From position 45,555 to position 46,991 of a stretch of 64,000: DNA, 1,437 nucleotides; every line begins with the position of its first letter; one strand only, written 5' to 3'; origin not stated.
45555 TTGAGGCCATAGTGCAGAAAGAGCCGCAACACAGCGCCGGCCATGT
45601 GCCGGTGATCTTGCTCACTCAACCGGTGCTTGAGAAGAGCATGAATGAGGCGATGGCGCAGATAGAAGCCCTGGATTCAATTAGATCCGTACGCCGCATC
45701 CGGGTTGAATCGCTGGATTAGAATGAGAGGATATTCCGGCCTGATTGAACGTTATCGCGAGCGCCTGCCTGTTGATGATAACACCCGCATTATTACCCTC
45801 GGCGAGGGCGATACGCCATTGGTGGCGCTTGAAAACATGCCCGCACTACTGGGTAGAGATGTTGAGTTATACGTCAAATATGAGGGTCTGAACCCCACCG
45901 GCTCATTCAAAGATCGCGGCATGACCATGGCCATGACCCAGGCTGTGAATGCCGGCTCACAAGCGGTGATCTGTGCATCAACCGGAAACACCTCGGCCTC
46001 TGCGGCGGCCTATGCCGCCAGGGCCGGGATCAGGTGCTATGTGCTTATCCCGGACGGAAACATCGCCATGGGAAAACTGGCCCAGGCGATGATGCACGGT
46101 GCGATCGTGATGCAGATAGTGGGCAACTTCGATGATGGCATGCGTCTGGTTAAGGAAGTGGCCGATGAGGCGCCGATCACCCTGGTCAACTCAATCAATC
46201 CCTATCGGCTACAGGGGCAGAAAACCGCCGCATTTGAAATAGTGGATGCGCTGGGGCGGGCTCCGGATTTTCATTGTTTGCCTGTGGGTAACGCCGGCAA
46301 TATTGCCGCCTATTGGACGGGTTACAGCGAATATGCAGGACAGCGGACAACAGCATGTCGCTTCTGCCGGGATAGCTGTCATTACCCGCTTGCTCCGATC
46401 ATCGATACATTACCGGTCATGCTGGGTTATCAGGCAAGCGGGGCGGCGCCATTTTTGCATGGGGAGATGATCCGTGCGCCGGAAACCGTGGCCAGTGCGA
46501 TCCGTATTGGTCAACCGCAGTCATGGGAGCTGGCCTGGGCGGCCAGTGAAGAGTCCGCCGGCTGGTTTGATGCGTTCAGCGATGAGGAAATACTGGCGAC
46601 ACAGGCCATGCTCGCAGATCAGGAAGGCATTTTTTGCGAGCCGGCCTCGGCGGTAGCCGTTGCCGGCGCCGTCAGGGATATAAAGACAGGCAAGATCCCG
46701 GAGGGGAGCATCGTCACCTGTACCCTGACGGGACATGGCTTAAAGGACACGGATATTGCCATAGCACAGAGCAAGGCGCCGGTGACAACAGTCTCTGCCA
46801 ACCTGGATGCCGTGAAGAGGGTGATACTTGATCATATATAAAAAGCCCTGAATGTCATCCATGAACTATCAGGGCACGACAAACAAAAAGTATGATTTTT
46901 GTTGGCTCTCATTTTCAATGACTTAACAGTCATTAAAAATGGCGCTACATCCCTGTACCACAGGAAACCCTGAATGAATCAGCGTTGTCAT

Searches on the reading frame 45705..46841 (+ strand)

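Call 35: search_protein_families(library=pfam, proteins=[window:45705-46841:+], max_evalue=0.001)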
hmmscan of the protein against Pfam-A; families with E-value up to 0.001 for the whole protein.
window:45705-46841:+ (378 aa): 1 family
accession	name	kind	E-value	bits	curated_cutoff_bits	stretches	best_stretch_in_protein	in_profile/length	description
PF00291.31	PALP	-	1.3e-65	222.1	35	1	30-343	1-295/295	Pyridoxal-phosphate dependent enzyme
